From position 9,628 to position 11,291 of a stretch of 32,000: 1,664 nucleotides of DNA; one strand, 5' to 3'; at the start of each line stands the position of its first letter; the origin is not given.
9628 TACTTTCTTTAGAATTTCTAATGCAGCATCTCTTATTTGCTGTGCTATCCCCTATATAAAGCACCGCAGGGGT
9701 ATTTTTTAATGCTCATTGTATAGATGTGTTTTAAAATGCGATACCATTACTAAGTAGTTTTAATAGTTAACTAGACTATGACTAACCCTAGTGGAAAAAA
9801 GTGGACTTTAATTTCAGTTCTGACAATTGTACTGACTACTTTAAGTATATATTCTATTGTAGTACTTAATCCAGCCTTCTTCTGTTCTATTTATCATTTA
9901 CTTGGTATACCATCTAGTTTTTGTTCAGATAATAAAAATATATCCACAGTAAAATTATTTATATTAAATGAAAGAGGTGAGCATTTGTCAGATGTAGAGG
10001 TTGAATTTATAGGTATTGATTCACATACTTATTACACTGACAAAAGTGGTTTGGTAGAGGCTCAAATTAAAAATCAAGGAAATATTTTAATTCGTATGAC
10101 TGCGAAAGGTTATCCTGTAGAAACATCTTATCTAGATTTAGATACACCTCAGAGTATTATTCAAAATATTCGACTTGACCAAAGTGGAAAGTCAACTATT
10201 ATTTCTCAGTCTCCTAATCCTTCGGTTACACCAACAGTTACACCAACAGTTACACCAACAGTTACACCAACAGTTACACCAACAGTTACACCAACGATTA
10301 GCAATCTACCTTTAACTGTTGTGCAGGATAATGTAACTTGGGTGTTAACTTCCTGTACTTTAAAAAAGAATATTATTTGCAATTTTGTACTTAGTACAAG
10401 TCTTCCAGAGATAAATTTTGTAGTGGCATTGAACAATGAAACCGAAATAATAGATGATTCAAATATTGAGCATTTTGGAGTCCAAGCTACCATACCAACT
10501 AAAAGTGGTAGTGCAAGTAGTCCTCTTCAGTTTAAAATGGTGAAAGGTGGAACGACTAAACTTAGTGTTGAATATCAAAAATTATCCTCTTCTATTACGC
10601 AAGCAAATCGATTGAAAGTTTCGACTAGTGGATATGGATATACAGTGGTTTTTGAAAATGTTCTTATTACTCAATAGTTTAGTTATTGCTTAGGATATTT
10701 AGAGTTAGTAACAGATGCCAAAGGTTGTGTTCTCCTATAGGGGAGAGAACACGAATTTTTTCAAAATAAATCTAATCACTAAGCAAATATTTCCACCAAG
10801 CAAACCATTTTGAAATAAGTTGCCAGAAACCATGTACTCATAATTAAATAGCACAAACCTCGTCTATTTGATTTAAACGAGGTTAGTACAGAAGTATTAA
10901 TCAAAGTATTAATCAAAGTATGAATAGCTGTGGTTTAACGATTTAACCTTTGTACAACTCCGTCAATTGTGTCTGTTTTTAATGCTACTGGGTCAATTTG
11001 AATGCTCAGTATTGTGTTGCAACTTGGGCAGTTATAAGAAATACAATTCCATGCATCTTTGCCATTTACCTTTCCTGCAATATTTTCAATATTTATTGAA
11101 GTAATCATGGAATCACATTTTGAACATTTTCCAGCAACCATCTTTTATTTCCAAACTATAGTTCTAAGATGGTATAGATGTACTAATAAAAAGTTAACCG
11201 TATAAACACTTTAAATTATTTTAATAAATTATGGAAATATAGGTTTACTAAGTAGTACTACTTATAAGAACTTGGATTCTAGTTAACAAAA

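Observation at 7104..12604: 5.5-kb sharply AT-rich, HIP1-free block of orphan genes abutting the 3' end of tRNA-Lys: a foreign island with unknown cargo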

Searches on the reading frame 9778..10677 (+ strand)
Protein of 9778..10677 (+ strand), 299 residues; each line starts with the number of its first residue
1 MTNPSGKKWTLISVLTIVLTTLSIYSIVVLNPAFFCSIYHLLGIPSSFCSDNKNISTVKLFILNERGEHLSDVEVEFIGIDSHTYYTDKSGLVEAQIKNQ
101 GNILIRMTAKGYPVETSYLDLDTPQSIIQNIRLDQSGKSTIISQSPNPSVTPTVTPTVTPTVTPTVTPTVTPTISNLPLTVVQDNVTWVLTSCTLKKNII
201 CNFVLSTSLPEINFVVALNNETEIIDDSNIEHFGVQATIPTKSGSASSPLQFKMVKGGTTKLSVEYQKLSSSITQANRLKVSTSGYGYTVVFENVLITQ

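Call 6: search_protein_families(library=pfam, proteins=[window:9778-10677:+], max_evalue=1)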
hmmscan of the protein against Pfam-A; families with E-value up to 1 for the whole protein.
window:9778-10677:+ (299 aa): 1 family
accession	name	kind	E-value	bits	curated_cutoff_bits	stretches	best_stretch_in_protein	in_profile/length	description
PF15324.11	TALPID3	-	0.26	9.5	27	1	125-176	984-1038/1261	Hedgehog signalling target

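Call 16: search_protein_families(library=padloc, proteins=[window:9778-10677:+], max_evalue=1)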
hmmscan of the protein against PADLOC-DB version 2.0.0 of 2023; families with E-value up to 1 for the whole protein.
window:9778-10677:+ (299 aa): 0 families

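Call 17: search_protein_families(library=phrogs, proteins=[window:9778-10677:+], max_evalue=1)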
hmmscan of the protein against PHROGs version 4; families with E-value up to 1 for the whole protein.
window:9778-10677:+ (299 aa): 4 families
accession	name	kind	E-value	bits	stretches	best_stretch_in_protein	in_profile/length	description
phrog_15511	-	unknown function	1.8e-07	31.6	1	136-191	200-255/511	-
phrog_38031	-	unknown function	0.009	16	1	145-189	147-194/460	-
phrog_1058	-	unknown function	0.13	13.3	1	218-273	21-74/134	-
phrog_12661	-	other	0.5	11.2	1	123-177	25-80/182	transglycosylase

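Call 18: search_protein_families(library=ncbifam, proteins=[window:9778-10677:+], max_evalue=1)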
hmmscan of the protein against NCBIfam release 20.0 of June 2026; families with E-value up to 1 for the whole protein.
window:9778-10677:+ (299 aa): 0 families

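Call 26: find_homologous_proteins(query=window:9778-10677:+, max_evalue=0.01)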
Query window:9778-10677:+ (299 aa): 12 proteins with E <= 0.01 among 8000 candidates.
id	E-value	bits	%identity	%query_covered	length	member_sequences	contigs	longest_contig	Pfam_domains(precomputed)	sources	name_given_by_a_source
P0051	4.4e-7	48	71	9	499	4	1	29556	PF02839.20,PF23916.2,PF04886.17,PF00704.35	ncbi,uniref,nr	ncbi:glycosyl hydrolase family 18 protein [Motilimonas sp. 1_MG-2023]|uniref:glycosyl hydrolase fami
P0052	1.8e-6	46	-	-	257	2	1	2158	PF08308.18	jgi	-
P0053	1.1e-4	40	33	11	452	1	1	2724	-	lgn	-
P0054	1.1e-4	40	70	11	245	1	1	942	PF07963.18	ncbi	-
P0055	1.1e-4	40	-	-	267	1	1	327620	-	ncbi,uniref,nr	ncbi:hypothetical protein AWZ03_008657 [Drosophila navojoa]|uniref:Uncharacterized protein n=1 Tax=D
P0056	6.5e-4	37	38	13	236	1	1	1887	PF19808.5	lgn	-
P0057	1.7e-3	36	-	-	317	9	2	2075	-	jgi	-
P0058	2.5e-3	35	27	41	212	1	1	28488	-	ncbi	-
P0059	3.3e-3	35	-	-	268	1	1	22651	-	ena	-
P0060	5.5e-3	34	47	11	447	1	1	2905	-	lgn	-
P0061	7.8e-3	34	-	-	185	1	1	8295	-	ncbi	-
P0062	8.3e-3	34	79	6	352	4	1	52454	PF10502.15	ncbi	-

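Call 65: search_protein_representatives(protein=window:9778-10677:+)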
Query: 299 residues. Proteins with E-value up to 0.001 (for the whole library): 101; up to 1e-10: 20; up to 1e-30: 3. The best 101 are listed.
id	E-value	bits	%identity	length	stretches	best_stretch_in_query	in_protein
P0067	1.4e-52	195.1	41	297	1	7-286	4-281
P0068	2.2e-44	168.2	37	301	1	8-296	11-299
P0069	8.1e-35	136.8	52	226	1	145-288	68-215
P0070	2.0e-27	112.6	31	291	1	24-297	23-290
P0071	4.9e-26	108.0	30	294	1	6-297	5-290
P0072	5.6e-20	88.1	31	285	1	57-284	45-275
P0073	1.5e-19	86.8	31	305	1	25-248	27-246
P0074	9.1e-19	84.2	38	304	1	8-177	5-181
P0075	1.2e-15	74.0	31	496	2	11-133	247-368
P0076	6.8e-15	71.5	39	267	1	8-149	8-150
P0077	8.1e-15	71.2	27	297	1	8-289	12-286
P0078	1.0e-14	70.9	34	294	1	57-207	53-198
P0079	1.1e-14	70.8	28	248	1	25-248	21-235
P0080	4.3e-14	68.8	35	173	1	163-296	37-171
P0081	5.8e-14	68.4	32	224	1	58-210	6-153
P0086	1.0e-10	57.8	24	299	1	9-298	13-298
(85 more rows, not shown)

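Call 67: list_cluster_members(proteins=[P0067, P0068, P0070, P0071, P0077, P0086, P0064, P0065, P0066])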
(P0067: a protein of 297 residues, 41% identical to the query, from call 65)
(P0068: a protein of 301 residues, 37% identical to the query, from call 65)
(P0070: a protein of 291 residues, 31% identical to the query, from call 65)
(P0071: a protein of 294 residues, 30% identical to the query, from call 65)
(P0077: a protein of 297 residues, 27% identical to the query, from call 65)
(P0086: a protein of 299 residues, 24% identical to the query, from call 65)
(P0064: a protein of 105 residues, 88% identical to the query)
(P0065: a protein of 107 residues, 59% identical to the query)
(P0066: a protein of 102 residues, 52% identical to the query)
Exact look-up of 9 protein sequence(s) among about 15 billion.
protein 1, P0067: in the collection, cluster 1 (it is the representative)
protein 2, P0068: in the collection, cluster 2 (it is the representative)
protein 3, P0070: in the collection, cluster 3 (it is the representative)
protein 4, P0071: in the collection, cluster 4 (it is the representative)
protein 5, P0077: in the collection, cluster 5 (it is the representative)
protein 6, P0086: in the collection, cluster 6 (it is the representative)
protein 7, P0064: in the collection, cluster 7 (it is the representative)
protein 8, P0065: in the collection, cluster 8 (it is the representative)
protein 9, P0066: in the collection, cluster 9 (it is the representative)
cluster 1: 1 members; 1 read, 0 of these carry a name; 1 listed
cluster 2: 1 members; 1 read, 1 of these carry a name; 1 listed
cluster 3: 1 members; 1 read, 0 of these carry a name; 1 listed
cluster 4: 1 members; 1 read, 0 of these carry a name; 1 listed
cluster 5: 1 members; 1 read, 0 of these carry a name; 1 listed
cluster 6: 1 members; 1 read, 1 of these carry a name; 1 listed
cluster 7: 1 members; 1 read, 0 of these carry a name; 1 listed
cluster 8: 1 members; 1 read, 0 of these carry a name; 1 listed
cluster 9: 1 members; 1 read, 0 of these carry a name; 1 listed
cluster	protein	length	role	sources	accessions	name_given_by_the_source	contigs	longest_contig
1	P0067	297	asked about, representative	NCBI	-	-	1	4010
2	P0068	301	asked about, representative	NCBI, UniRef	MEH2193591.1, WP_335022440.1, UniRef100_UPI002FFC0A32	MAG: hypothetical protein V7K98_13285 [Nostoc sp.] | hypothetical protein n=1 Tax=Nostoc sp. TaxID=1180 RepID=UPI002FFC0A32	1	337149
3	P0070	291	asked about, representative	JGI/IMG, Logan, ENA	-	-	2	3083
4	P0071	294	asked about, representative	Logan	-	-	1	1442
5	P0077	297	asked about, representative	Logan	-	-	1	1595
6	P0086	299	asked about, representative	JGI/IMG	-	hypothetical protein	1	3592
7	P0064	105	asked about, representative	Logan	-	-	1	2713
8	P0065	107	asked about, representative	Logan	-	-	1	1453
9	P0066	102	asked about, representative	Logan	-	-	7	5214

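Call 69: search_protein_families(library=pfam, alignment_id=A2, max_evalue=0.01)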
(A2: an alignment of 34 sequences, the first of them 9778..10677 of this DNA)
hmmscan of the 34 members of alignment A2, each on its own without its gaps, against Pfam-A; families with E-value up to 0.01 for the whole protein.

A. member 1, window:9778-10677:+ (299 aa): 0 families

B. families by the number of members that match (of 34 scanned): 14 families
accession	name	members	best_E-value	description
PF13620.12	CarboxypepD_reg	31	1e-08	Carboxypeptidase regulatory-like domain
PF13715.12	CarbopepD_reg_2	26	7.1e-08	CarboxypepD_reg-like domain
PF02369.22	Big_1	8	0.002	Bacterial Ig-like domain (group 1)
PF11974.14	bMG3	2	0.0064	Bacterial alpha-2-macroglobulin MG3 domain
PF00805.28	Pentapeptide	1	6.7e-27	Pentapeptide repeats (8 copies)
PF17820.7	PDZ_6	1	2.7e-09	PDZ domain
PF13599.13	Pentapeptide_4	1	1e-06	Pentapeptide repeat region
PF13576.12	Pentapeptide_3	1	1.8e-06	Pentapeptide repeats (9 copies)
PF00595.29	PDZ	1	3.1e-05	PDZ domain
PF13180.12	PDZ_2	1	5.8e-05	PDZ domain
PF08308.17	PEGA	1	0.0023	PEGA domain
PF17789.7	MG4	1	0.0037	Macroglobulin domain MG4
PF17802.7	SpaA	1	0.004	Prealbumin-like fold domain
PF22285.2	DUF6962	1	0.0068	Family of unknown function (DUF6962)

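Call 75: predict_structure(alignment_id=A2)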
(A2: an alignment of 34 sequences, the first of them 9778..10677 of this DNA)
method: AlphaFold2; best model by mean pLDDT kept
length: 299 residues; sequences in the alignment: 34
mean_pLDDT: 84.0   pTM: 0.52
mean pLDDT of the five models: 84.0, 83.0, 82.8, 81.7, 80.9
residues with pLDDT >= 90: 166; 70-90: 60; 50-70: 64; < 50: 9
segments of 3 or more residues with pLDDT < 50: 1-4, 150-152
pLDDT, mean of each block of 10 residues (from residue 1): 49 66 62 71 67 80 97 93 92 90 93 92 84 92 70 54 62 78 92 96 95 95 95 97 96 94 92 93 91 94
secondary structure, 60 per line:
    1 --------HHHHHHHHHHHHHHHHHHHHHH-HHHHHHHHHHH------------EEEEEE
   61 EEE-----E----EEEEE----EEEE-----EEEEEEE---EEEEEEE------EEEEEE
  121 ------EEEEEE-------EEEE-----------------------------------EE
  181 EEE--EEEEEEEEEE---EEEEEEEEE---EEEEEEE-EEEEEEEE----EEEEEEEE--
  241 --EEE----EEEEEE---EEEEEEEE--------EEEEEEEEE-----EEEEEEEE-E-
elements in order: H9-30 H32-42 E55-63 E74-78 E83-86 E92-98 E102-108 E115-120 E127-132 E140-143 E179-183 E186-195 E199-207 E211-217 E219-226 E231-238 E243-245 E250-255 E259-266 E275-283 E289-296

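Call 80: fold_search(model_id=the predicted structure, library=pdb)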
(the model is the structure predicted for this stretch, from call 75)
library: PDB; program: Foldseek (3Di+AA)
matches with E <= 10: 1452; with E <= 0.001: 29
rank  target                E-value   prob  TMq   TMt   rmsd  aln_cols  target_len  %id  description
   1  6fb3_A                1.0e-06  1.00  0.24  0.04  25.1       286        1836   12  Teneurin 2 Partial Extracellular Domain (released 2018-03-28)
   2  8fia_A                5.8e-06  1.00  0.27  0.05  21.9       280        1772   11  The structure of fly Teneurin self assembly (released 2023-05-03)
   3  7bam_A                1.8e-05  1.00  0.26  0.05  20.8       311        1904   10  human Teneurin4 WT C2 (released 2021-12-01)
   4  8r50_A                4.2e-05  1.00  0.23  0.04  24.9       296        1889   12  Mouse teneurin-3 compact dimer - A1B1 isoform (released 2024-05-08)
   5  2nsm                  5.5e-05  1.00  0.24  0.18   3.9        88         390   19  Crystal structure of the human carboxypeptidase N (Kininase I) catalytic domain (released 2007-04-24)
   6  7ban_A                5.5e-05  1.00  0.26  0.04  25.3       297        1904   10  human Teneurin4 Mut C2 (released 2022-01-12)
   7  3kpt_A                7.5e-05  0.99  0.20  0.18  15.3       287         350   11  Crystal structure of BcpA, the major pilin subunit of Bacillus cereus (released 2009-11-24)
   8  2xhn_A                8.8e-05  1.00  0.24  0.15  19.5       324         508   11  Rhamnogalacturonan lyase from Aspergillus aculeatus K150A active site mutant (released 2010-09-29)
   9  4iyk                  1.4e-04  1.00  0.23  0.32  15.9       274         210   10  Crystal structure of a putative carbohydrate binding protein (BACUNI_04699) from Bacteroides uniformis ATCC 8492 at 2.00 (released 2013-02-20)
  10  3rkp_A                1.5e-04  0.99  0.20  0.18  15.1       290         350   10  Crystal structure of BcpA*(D312A), the major pilin subunit of Bacillus cereus (released 2012-05-30)
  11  3rkp_B                1.7e-04  0.99  0.22  0.20  14.6       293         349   11  Crystal structure of BcpA*(D312A), the major pilin subunit of Bacillus cereus (released 2012-05-30)
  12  6fwv_A                2.0e-04  1.00  0.25  0.15  26.2       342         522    8  The Bacillus anthracis TIE protein (released 2018-08-08)
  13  1nkg                  2.0e-04  0.99  0.24  0.15  21.6       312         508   12  Rhamnogalacturonan lyase from Aspergillus aculeatus (released 2004-05-25)
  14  3njx                  2.0e-04  0.99  0.24  0.15  21.7       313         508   12  Rhamnogalacturonan Lyase from Aspergillus aculeatus mutant H210A (released 2010-10-06)
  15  3mn8_D                2.6e-04  1.00  0.24  0.19   3.4        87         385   17  Structure of Drosophila melanogaster carboxypeptidase D isoform 1B short (released 2010-07-28)
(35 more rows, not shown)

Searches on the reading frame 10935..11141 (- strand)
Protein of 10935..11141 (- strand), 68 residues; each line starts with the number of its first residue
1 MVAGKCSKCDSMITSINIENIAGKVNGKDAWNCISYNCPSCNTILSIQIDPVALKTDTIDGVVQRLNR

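Call 6: search_protein_families(library=pfam, proteins=[window:10935-11141:-], max_evalue=1)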
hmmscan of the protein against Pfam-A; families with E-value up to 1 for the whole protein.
window:10935-11141:- (68 aa): 8 families
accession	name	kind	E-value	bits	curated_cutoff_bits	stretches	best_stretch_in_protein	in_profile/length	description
PF17848.7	Zn_ribbon_ACC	-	0.0087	16.7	24.5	0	5-20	3-18/26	Acetyl-CoA carboxylase zinc finger domain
PF24868.1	YABBY_N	-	0.026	14.5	28.6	0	37-49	10-22/60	YABBY, N-terminal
PF22109.2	Zn_ribbon_tTFIIB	-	0.03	14.7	28.6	1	36-52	10-26/40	Transcription factor IIB, zinc ribbon, Trypanosome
PF25207.1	DUF7837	-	0.041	14.3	27.8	1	3-44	5-43/47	Domain of unknown function (DUF7837)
PF24485.1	zf-C2H2_DHX34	-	0.077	13.5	27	1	35-46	1-12/25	DHX34-like, C2H2-type zinc finger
PF22747.2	Zn_ribbon_DUF2089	-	0.49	11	27.6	0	36-45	13-22/32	DUF2089 zinc ribbon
PF14616.11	Rua1_C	-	0.8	10.5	27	0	2-22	86-106/122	Transcription regulator Rua1, C-terminal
PF20097.4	DUF6487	-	0.84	10.5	24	0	24-45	41-62/67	Domain of unknown function (DUF6487)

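Call 16: search_protein_families(library=padloc, proteins=[window:10935-11141:-], max_evalue=1)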
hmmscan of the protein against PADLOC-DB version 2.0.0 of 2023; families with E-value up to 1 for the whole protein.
window:10935-11141:- (68 aa): 3 families
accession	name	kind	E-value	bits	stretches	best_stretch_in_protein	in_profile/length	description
PDLC00321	PtuB1|PtuB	-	0.0032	15.2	1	4-50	40-90/223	Unknown function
PDLC00337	PtuB1|PtuB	-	0.0044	14.9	1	2-43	55-102/216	Unknown function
PDLC00331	PtuB1|PtuB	-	0.0067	14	1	3-47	34-82/222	Unknown function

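Call 17: search_protein_families(library=phrogs, proteins=[window:10935-11141:-], max_evalue=1)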
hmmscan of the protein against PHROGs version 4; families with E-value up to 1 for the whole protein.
window:10935-11141:- (68 aa): 7 families
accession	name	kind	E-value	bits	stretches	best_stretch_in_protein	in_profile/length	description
phrog_8506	-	unknown function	0.034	15.1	0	34-45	2-13/71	-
phrog_10675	-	unknown function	0.062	14.5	1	4-66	6-61/98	-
phrog_2816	-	other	0.1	13.8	0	5-22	2-19/43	protease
phrog_2834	-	unknown function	0.14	13.1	0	36-56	16-36/78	-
phrog_3401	-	unknown function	0.15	13.4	1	5-49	4-50/64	-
phrog_14974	-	unknown function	0.21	12.4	1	5-43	4-35/52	-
phrog_29767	-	unknown function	0.37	11.9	1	4-43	25-57/86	-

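Call 18: search_protein_families(library=ncbifam, proteins=[window:10935-11141:-], max_evalue=1)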
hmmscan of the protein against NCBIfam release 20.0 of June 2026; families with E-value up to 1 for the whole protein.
window:10935-11141:- (68 aa): 2 families
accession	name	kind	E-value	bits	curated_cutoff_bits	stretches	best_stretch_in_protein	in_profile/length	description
TIGR00103.1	DNA_YbaB_EbfC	equivalog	0.12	12.5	49.45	1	8-58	17-67/104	YbaB/EbfC family nucleoid-associated protein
NF001608.0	PRK00398.1-6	equivalog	0.2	11.5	84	0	1-16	1-16/46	DNA-directed RNA polymerase subunit P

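Call 115: search_solved_structures(query=window:10935-11141:-, max_evalue=1)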
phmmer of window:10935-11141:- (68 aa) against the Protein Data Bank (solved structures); distinct sequences matched with E-value up to 1: 0.
